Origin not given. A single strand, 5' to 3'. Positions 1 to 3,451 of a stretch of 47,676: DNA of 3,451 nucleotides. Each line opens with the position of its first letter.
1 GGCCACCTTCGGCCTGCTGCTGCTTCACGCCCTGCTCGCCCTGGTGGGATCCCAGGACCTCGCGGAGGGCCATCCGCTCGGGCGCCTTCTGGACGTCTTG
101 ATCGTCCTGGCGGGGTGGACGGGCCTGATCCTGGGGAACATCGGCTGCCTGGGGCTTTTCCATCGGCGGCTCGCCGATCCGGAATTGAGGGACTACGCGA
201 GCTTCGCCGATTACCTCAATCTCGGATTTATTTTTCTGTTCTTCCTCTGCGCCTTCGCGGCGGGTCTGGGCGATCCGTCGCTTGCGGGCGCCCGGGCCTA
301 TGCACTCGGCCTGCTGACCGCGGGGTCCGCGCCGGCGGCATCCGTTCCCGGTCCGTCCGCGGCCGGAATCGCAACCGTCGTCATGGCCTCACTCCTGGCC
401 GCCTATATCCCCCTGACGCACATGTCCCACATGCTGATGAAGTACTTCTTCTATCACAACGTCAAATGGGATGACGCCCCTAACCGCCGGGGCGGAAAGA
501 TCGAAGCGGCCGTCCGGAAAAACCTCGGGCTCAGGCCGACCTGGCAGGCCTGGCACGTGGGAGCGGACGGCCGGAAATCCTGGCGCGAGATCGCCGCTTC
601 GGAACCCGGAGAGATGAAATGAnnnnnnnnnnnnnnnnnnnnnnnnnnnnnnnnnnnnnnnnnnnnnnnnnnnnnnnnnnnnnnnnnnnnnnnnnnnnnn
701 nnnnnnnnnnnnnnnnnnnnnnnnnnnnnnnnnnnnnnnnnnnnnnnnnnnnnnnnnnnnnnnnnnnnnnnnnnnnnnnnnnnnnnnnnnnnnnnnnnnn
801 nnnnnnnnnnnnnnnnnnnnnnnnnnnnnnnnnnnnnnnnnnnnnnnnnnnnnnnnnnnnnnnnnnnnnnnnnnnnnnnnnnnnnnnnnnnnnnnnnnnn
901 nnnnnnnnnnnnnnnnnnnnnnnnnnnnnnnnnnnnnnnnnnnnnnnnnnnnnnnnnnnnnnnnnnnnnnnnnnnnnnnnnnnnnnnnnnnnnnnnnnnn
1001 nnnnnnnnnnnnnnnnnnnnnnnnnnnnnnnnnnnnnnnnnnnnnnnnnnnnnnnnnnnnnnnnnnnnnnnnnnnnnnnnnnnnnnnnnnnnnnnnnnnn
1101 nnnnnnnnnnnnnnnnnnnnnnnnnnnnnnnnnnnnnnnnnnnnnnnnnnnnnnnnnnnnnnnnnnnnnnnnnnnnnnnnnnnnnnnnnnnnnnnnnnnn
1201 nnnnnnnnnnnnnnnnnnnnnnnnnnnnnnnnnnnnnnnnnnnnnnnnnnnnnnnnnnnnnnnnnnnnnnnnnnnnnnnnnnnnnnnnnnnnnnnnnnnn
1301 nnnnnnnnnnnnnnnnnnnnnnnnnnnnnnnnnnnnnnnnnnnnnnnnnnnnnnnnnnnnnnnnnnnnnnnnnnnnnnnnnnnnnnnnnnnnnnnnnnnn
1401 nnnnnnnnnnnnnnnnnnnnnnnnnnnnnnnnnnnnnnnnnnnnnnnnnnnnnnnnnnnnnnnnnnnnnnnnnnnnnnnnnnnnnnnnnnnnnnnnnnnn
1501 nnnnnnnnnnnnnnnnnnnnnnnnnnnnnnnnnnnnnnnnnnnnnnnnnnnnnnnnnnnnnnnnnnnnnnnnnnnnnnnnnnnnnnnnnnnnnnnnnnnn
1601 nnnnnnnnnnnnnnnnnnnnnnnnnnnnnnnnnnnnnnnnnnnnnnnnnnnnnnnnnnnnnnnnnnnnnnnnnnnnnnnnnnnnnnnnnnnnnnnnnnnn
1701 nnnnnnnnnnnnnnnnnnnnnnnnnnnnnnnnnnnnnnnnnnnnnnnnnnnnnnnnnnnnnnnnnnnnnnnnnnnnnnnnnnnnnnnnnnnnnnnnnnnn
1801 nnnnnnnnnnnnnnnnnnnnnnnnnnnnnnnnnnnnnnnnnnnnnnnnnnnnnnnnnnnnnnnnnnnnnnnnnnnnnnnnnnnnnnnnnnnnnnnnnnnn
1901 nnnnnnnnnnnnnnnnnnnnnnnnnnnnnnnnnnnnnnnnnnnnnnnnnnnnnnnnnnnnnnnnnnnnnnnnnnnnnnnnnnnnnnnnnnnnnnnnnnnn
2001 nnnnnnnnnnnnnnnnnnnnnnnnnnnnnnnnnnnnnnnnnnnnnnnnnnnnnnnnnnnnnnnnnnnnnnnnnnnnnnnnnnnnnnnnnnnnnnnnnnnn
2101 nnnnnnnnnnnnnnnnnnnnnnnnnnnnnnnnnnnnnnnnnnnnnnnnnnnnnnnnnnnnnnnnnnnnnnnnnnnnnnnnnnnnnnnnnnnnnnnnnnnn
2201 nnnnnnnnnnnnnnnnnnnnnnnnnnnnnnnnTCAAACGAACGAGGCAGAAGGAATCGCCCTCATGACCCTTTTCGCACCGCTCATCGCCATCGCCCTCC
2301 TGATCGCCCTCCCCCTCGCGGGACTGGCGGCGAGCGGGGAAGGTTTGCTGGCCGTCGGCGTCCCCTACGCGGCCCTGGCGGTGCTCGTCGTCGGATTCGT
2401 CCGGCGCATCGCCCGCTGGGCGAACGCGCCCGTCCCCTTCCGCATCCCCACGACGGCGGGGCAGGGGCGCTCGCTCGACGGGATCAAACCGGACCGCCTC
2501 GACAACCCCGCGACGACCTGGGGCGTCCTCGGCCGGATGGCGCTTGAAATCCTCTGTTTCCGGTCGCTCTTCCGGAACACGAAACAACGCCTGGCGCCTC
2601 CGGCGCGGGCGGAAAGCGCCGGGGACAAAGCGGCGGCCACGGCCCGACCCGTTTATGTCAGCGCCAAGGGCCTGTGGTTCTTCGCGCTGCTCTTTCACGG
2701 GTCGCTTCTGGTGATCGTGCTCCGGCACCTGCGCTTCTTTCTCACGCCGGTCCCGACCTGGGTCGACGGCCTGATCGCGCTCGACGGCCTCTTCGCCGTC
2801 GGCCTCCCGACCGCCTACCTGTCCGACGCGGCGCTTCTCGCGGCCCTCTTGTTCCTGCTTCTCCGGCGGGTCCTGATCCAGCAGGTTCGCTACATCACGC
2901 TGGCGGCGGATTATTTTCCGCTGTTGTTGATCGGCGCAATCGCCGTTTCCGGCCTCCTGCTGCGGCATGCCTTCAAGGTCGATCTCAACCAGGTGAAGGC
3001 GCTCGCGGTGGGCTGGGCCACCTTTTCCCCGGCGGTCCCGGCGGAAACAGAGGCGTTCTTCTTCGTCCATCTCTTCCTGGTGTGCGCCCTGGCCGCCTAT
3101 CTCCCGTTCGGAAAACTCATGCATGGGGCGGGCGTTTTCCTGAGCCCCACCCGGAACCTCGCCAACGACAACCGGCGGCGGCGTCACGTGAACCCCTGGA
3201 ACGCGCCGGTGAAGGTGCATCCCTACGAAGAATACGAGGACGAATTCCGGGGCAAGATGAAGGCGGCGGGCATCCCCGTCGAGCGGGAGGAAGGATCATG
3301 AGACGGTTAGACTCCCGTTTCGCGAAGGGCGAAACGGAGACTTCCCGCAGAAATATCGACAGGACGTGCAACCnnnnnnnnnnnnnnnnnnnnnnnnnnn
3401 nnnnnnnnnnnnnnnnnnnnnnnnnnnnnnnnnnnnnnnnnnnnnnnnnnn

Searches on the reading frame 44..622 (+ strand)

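Call 36: search_protein_families(library=pfam, proteins=[window:44-622:+], max_evalue=0.001)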
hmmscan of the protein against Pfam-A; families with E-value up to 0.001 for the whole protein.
window:44-622:+ (192 aa): 1 family
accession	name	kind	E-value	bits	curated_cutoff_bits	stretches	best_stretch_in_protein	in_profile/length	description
PF02665.19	Nitrate_red_gam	-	0.00015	21.9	22.9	1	21-137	88-206/217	Nitrate reductase gamma subunit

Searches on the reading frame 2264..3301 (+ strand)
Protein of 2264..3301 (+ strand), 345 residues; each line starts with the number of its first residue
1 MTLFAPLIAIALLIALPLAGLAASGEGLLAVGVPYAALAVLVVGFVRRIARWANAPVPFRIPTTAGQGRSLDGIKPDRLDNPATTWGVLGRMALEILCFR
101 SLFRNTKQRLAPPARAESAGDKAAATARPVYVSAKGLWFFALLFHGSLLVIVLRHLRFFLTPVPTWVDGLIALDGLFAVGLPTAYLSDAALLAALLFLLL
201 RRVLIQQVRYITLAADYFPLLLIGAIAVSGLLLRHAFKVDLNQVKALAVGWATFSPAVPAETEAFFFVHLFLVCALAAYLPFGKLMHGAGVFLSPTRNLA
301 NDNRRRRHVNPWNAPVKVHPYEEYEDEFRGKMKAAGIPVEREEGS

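Call 36: search_protein_families(library=pfam, proteins=[window:2264-3301:+], max_evalue=0.001)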
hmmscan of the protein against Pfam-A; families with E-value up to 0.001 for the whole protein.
window:2264-3301:+ (345 aa): 1 family
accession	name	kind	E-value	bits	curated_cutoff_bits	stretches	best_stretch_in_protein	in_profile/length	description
PF02665.19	Nitrate_red_gam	-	1.7e-13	51.2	22.9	1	133-287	40-198/217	Nitrate reductase gamma subunit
